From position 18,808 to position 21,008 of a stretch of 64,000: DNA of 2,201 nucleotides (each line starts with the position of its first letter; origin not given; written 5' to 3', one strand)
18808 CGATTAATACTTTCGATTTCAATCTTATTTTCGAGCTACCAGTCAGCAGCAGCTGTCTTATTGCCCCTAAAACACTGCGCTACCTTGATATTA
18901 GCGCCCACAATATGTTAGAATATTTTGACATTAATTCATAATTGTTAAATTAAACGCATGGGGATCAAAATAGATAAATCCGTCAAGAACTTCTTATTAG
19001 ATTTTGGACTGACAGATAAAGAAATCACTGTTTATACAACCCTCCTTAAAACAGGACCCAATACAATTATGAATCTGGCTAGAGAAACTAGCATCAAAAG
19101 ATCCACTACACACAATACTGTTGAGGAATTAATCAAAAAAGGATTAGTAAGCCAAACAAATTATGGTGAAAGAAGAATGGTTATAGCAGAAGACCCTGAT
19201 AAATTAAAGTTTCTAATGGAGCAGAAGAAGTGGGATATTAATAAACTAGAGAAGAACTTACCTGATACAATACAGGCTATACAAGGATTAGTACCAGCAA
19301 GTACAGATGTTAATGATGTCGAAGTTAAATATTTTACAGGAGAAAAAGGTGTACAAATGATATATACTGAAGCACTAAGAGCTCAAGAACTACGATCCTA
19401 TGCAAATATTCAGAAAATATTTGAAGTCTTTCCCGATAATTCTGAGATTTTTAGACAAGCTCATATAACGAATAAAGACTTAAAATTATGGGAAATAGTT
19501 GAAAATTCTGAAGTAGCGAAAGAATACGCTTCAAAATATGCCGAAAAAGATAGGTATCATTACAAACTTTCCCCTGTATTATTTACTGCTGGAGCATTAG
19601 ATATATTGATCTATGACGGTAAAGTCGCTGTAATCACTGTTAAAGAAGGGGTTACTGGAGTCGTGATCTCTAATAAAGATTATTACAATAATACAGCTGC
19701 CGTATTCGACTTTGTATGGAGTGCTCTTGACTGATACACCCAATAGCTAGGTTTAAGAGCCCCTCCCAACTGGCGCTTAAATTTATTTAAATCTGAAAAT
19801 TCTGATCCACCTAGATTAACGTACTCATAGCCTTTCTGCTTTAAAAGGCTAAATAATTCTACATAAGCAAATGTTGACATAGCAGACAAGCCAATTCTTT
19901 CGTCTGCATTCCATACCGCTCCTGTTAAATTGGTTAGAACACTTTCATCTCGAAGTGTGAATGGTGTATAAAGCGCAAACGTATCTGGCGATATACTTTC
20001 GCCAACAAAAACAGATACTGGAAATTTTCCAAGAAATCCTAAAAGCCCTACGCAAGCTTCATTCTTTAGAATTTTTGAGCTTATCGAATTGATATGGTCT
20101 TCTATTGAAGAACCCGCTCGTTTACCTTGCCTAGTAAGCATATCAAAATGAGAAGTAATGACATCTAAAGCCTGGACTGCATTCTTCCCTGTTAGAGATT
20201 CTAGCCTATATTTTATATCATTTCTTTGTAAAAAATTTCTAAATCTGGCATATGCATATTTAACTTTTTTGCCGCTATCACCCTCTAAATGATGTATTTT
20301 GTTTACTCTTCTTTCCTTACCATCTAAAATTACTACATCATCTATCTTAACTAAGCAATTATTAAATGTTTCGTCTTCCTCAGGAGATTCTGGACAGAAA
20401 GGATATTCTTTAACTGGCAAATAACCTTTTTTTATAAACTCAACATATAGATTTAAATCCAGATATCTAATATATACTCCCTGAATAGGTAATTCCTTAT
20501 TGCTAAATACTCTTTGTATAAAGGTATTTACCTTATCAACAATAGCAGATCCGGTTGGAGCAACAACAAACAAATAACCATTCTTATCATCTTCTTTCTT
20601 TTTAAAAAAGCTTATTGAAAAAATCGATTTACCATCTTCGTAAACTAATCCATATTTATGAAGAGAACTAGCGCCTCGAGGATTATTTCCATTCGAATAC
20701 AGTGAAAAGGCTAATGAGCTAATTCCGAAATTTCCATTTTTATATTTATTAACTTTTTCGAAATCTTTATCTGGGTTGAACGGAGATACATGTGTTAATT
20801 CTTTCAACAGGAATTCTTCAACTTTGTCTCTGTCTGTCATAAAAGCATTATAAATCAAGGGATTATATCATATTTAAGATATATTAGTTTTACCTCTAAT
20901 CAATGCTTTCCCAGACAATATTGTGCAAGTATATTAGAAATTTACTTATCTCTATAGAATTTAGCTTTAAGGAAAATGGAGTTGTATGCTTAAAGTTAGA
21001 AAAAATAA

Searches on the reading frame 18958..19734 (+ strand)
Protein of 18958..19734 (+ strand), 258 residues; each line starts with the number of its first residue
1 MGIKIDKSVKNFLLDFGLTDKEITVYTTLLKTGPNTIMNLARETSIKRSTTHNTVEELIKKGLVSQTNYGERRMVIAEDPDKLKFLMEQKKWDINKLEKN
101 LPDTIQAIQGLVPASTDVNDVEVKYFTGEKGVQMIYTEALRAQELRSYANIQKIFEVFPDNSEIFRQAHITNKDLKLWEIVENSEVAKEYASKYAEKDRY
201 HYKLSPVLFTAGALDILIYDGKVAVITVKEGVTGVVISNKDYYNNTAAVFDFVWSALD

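Call 3: search_protein_families(library=pfam, proteins=[window:18958-19734:+], max_evalue=0.1)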
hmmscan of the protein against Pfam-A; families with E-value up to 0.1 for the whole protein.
window:18958-19734:+ (258 aa): 15 families
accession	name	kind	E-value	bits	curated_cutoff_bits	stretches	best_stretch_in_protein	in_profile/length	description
PF01978.25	TrmB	-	6.6e-12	45.6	25.6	1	15-68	3-56/68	Sugar-specific transcriptional regulator TrmB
PF12802.13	MarR_2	-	1.3e-05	25.7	27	1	17-68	2-55/61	MarR family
PF25212.1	HVO_A0114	-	2.2e-05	24.6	27.6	1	18-75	20-77/84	HVO_A0114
PF09339.16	HTH_IclR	-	0.00044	20.4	22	1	33-66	15-50/52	IclR helix-turn-helix domain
PF01047.28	MarR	-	0.005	17.1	24.6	1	18-65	1-48/59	MarR family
PF13412.12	HTH_24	-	0.0057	16.6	21.9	1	23-64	6-47/48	Winged helix-turn-helix DNA-binding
PF05491.19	RuvB_C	-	0.0074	16.7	24.7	1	16-72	2-61/72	RuvB C-terminal winged helix domain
PF13730.12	HTH_36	-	0.011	15.9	25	1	17-64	2-55/55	Helix-turn-helix domain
PF08221.17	HTH_9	-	0.012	16.1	23.4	1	24-64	17-57/62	RNA polymerase III subunit RPC82 helix-turn-helix domain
PF03965.22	Penicillinase_R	-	0.021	15.6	22.6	1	19-72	2-59/115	Penicillinase repressor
PF13545.12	HTH_Crp_2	-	0.025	15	27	1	39-84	27-68/70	Crp-like helix-turn-helix domain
PF01325.25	Fe_dep_repress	-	0.028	15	26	1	24-69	12-57/60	Iron dependent repressor, N-terminal DNA binding domain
PF25213.1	HVO_A0261_N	-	0.029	14.7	35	1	29-68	19-58/86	HVO_A0261 N-terminal domain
PF21984.2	DnaD_N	-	0.05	14.2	27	0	35-77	36-78/101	DnaD N-terminal domain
PF22194.2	F-93_WHD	-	0.06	13.9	28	0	41-78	22-60/62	F-93, winged-helix domain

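Call 63: search_protein_families(library=padloc, proteins=[window:18958-19734:+], max_evalue=0.01)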
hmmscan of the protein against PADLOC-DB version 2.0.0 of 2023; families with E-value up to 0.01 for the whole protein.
window:18958-19734:+ (258 aa): 13 families
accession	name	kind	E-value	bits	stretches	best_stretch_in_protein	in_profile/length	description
PDLC01268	CasR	-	2.5e-08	32.1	1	12-73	120-173/179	"CAS-I,CAS-II,CAS-III,CAS-IV,CAS-V,CAS-VI; associated_signaling"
PDLC01434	CasR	-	1.3e-07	29.6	1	13-73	121-179/191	"CAS-I,CAS-II,CAS-III,CAS-IV,CAS-V,CAS-VI; associated_signaling"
PDLC01044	Csa3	-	2.2e-07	28.9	1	10-68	129-183/194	Type I-A associated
PDLC01858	CARF3--CARF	-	1.1e-05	23.4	1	6-70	131-193/204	-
PDLC01848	CARF3--CARF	-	5.4e-05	20.9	1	10-68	129-183/197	-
PDLC01852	CARF3--CARF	-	0.00015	19.8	1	14-77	137-200/208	-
PDLC01849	CARF3--CARF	-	0.0003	18.6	1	13-69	131-186/197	-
PDLC01438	Csa3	-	0.00054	18.1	1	25-124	153-223/305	"CAS-I,CAS-II,CAS-III,CAS-IV,CAS-V,CAS-VI; associated_signaling"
PDLC01850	CARF3--CARF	-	0.00064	17.6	1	5-67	131-192/209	-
PDLC04370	PDC-M05A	-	0.0011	16.9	1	28-79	24-75/194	-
PDLC01863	CARF3--CARF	-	0.005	14.6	0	12-74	111-172/182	-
PDLC01853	CARF3--CARF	-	0.0078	13.9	0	18-80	136-201/209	-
PDLC03963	SoFic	-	0.0082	13.6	0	22-78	295-352/361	-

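Call 64: search_protein_families(library=phrogs, proteins=[window:18958-19734:+], max_evalue=0.001)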
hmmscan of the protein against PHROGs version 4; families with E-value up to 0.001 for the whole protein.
window:18958-19734:+ (258 aa): 2 families
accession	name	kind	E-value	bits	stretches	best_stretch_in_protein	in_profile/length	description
phrog_11214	-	unknown function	6.5e-05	23.9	1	18-77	49-109/123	-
phrog_5637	-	unknown function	0.00053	20.8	0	10-29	19-36/46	-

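Call 65: search_protein_families(library=ncbifam, proteins=[window:18958-19734:+], max_evalue=0.001)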
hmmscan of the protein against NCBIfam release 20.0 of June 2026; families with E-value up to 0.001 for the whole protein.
window:18958-19734:+ (258 aa): 6 families
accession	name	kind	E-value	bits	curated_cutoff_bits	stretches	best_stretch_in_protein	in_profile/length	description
TIGR01884.1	cas_HTH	subfamily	3e-08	33.3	60.2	1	14-68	136-190/202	CRISPR-associated CARF protein Csa3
NF053606.1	Sta1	subfamily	2.7e-07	30.6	80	1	16-68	16-68/100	Sta1 family transcriptional regulator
NF047390.1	TransRegTrmBL1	equivalog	1.3e-06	27.7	650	1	10-110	7-107/341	HTH-type sugar sensing transcriptional regulator TrmBL1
NF040851.1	tran_reg_TrmB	equivalog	1.5e-06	27.6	600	1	4-108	2-102/338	HTH-type sugar-sensing transcriptional regulator TrmB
NF040939.2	trans_reg_lrs14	equivalog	5.9e-06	26.3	90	1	15-68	16-70/103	Lrs14 family HTH-type transcriptional regulator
NF047392.1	TransRegTrmBHalo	equivalog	0.00016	20.8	500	1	8-82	8-81/349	HTH-type sugar sensing transcriptional regulator TrmB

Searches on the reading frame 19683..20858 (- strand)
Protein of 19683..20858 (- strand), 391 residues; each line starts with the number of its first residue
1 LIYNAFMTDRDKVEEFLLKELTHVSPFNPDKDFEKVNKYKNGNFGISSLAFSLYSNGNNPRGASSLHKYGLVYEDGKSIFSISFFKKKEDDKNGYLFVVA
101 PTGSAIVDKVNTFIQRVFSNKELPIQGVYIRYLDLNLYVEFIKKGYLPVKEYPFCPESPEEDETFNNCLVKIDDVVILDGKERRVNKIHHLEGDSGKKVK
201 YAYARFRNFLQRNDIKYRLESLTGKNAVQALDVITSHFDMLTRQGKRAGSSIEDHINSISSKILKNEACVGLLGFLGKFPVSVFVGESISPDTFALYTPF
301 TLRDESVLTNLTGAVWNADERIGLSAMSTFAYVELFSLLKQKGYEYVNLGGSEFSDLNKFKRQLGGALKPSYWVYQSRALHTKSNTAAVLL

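Call 3: search_protein_families(library=pfam, proteins=[window:19683-20858:-], max_evalue=0.1)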
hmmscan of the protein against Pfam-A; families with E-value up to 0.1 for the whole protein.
window:19683-20858:- (391 aa): 1 family
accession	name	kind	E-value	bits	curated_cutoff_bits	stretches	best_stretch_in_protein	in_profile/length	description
PF09924.15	LPG_synthase_C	-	0.027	14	27.5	1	326-363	220-256/298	Phosphatidylglycerol lysyltransferase, C-terminal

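Call 53: search_solved_structures(query=A7, max_evalue=1)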
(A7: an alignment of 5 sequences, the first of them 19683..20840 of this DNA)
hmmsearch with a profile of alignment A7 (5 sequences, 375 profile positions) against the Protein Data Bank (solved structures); distinct sequences matched with E-value up to 1: 0.

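Call 54: search_protein_families(library=pfam, alignment_id=A7, max_evalue=0.1)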
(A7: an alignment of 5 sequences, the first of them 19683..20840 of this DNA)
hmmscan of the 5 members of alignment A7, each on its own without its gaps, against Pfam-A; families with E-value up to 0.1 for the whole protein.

A. member 1, window:19683-20840:- (385 aa): 1 family
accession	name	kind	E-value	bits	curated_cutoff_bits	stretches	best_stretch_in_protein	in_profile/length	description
PF09924.15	LPG_synthase_C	-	0.026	14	27.5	1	320-357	220-256/298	Phosphatidylglycerol lysyltransferase, C-terminal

B. families by the number of members that match (of 5 scanned): 1 family
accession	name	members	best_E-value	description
PF09924.15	LPG_synthase_C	2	0.015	Phosphatidylglycerol lysyltransferase, C-terminal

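Call 63: search_protein_families(library=padloc, proteins=[window:19683-20840:-], max_evalue=0.01)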
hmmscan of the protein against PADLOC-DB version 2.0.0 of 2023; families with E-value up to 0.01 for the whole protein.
window:19683-20840:- (385 aa): 0 families

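Call 64: search_protein_families(library=phrogs, proteins=[window:19683-20840:-], max_evalue=0.001)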
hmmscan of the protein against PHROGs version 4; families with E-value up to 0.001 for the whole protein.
window:19683-20840:- (385 aa): 0 families

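Call 65: search_protein_families(library=ncbifam, proteins=[window:19683-20840:-], max_evalue=0.001)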
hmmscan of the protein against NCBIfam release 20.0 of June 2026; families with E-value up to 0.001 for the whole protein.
window:19683-20840:- (385 aa): 0 families

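Call 75: search_protein_representatives(protein=window:19683-20840:-)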
Query: 385 residues. Proteins with E-value up to 0.001 (for the whole library): 156; up to 1e-10: 105; up to 1e-30: 60. The best 150 are listed.
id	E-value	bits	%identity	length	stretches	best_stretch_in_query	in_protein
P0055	1.5e-96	340.2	44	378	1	2-370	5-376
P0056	1.6e-95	336.8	45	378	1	2-370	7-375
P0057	7.5e-91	321.5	42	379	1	2-370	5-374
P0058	4.7e-86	305.7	42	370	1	4-370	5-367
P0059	6.5e-77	275.6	40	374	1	2-370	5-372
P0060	1.7e-76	274.3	49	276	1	94-369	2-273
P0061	2.4e-73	263.9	42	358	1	2-370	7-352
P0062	3.9e-73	263.2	41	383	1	4-369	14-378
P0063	6.6e-73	262.4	39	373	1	3-370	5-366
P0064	2.8e-69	250.5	42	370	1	2-371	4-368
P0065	1.2e-66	241.8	39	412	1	2-370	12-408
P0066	4.2e-65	236.8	39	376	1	1-369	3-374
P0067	4.5e-64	233.4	41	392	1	2-370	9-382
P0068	7.8e-64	232.6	39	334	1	30-369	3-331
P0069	4.1e-61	223.6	40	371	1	6-369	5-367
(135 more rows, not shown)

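Call 78: search_solved_structures(query=A9, max_evalue=1)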
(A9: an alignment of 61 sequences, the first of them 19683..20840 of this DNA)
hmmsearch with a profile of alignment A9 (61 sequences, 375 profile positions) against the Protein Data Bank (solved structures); distinct sequences matched with E-value up to 1: 1.
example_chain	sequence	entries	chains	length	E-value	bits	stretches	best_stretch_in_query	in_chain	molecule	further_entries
6ynx_q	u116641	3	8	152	0.37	13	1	183-283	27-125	ATPTT11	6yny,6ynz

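Call 79: search_protein_families(library=pfam, alignment_id=A9, max_evalue=0.01)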
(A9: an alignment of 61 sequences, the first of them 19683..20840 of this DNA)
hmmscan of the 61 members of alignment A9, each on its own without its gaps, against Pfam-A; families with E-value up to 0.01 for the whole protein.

A. member 1, window:19683-20840:- (385 aa): 0 families

B. families by the number of members that match (of 61 scanned): 5 families
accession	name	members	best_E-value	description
PF10075.15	CSN8_PSD8_EIF3K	1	0.00021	CSN8/PSMD8/EIF3K family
PF09924.15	LPG_synthase_C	1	0.00081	Phosphatidylglycerol lysyltransferase, C-terminal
PF01022.26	HTH_5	1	0.0026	Bacterial regulatory protein, arsR family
PF15299.11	ALS2CR8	1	0.0042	Amyotrophic lateral sclerosis 2 chromosomal region candidate gene 8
PF23241.1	HAT_PRP39_C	1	0.0059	PRP39 C-terminal HAT repeat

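Call 85: predict_structure(alignment_id=A9)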
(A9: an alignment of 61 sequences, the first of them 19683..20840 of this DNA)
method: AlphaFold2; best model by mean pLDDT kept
length: 385 residues; sequences in the alignment: 61
mean_pLDDT: 96.7   pTM: 0.93
mean pLDDT of the five models: 96.7, 96.3, 95.9, 96.0, 95.9
residues with pLDDT >= 90: 370; 70-90: 13; 50-70: 2; < 50: 0
segments of 3 or more residues with pLDDT < 50: none
pLDDT, mean of each block of 10 residues (from residue 1): 96 98 97 98 98 97 98 98 93 98 98 98 98 98 96 94 98 96 96 98 98 98 98 96 95 97 98 98 99 97 95 97 98 98 97 98 98 90 72
secondary structure, 60 per line:
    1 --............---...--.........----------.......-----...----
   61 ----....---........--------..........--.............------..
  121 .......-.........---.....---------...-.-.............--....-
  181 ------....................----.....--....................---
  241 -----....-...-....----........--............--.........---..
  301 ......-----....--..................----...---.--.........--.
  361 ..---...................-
elements in order: H3-14 E18-20 H23-31 H42-48 E65-68 E72-79 E88-97 H100-112 E119-127 H129-137 E161-165 H166-169 E170-173 E176-179 H187-206 E211-215 H218-237 H246-249 H255-258 E263-270 E273-284 E287-295 H299-306 H312-315 H318-335 E340-342 H349-357 E360-362 E366-371 H372-384

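Call 87: fold_search(model_id=the predicted structure, library=pdb)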
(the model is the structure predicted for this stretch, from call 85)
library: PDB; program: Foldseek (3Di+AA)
matches with E <= 10: 951; with E <= 0.001: 100
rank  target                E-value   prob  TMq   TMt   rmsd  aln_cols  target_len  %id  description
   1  2hqy_A                1.1e-11  1.00  0.55  0.68   5.0       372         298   12  Crystal Structure of Conserved Protein of Unknown Function from Bacteroides thetaiotaomicron VPI-5482 (released 2006-09-19)
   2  2hqy_B                2.2e-11  1.00  0.57  0.72   5.8       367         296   12  Crystal Structure of Conserved Protein of Unknown Function from Bacteroides thetaiotaomicron VPI-5482 (released 2006-09-19)
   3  4ii9_A                1.2e-09  1.00  0.48  0.54   6.3       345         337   10  Crystal structure of Weissella viridescens FemXVv non-ribosomal amino acid transferase in complex with a peptidyl-RNA  (released 2013-07-03)
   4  9j8s_A                1.2e-09  1.00  0.46  0.24   8.8       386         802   11  MprF from Pseudomonas aeruginosa in nanodisc, C2 symmetry (released 2025-09-03)
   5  1xf8                  1.8e-09  1.00  0.49  0.55   5.6       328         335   10  Crystal Structure of Weissella viridescens FemX (Y254F) Mutant (released 2005-05-31)
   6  1xe4                  2.1e-09  1.00  0.47  0.53   6.0       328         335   11  Crystal Structure of Weissella viridescens FemX (K36M) Mutant (released 2005-05-31)
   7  7z6a_A                2.2e-09  1.00  0.48  0.54   6.2       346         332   11  CRYSTAL STRUCTURE OF WEISSELLA VIRIDESCENS FEMXVV NON-RIBOSOMAL AMINO ACID TRANSFERASE IN COMPLEX WITH A PEPTIDYL-XNA  (released 2022-10-26)
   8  7z5y_A                2.9e-09  1.00  0.50  0.56   6.6       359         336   10  CRYSTAL STRUCTURE OF WEISSELLA VIRIDESCENS FEMXVV NON-RIBOSOMAL AMINO ACID TRANSFERASE IN COMPLEX WITH A PEPTIDYL-XNA  (released 2022-10-26)
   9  9j8q_A                2.9e-09  1.00  0.47  0.25   9.5       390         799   13  MprF from Pseudomonas aeruginosa in GDN micelle, C2 symmetry (released 2025-09-03)
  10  5vrv_D                3.1e-09  1.00  0.44  0.52   7.2       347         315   12  2.05 Angstrom Resolution Crystal Structure of C-terminal Domain (DUF2156) of Putative Lysylphosphatidylglycerol Synthe (released 2017-05-24)
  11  5vrv_B                4.9e-09  1.00  0.43  0.51   7.1       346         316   12  2.05 Angstrom Resolution Crystal Structure of C-terminal Domain (DUF2156) of Putative Lysylphosphatidylglycerol Synthe (released 2017-05-24)
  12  5vrv_C                5.5e-09  1.00  0.45  0.53   8.7       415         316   12  2.05 Angstrom Resolution Crystal Structure of C-terminal Domain (DUF2156) of Putative Lysylphosphatidylglycerol Synthe (released 2017-05-24)
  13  1ne9                  6.1e-09  1.00  0.47  0.53   6.1       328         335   11  Crystal Structure of Weissella viridescens FemX at 1.7 Ang Resolution (released 2004-02-10)
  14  7wx5                  9.7e-09  1.00  0.35  0.44   9.1       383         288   12  a Legionella acetyltransferase effector VipF (released 2023-02-22)
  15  9wqx                  1.1e-08  1.00  0.45  0.57   5.5       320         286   11  aminoacyl-tRNA-dependent peptide synthase, Sbb17, complexed with streptothrisamine (released 2026-04-01)
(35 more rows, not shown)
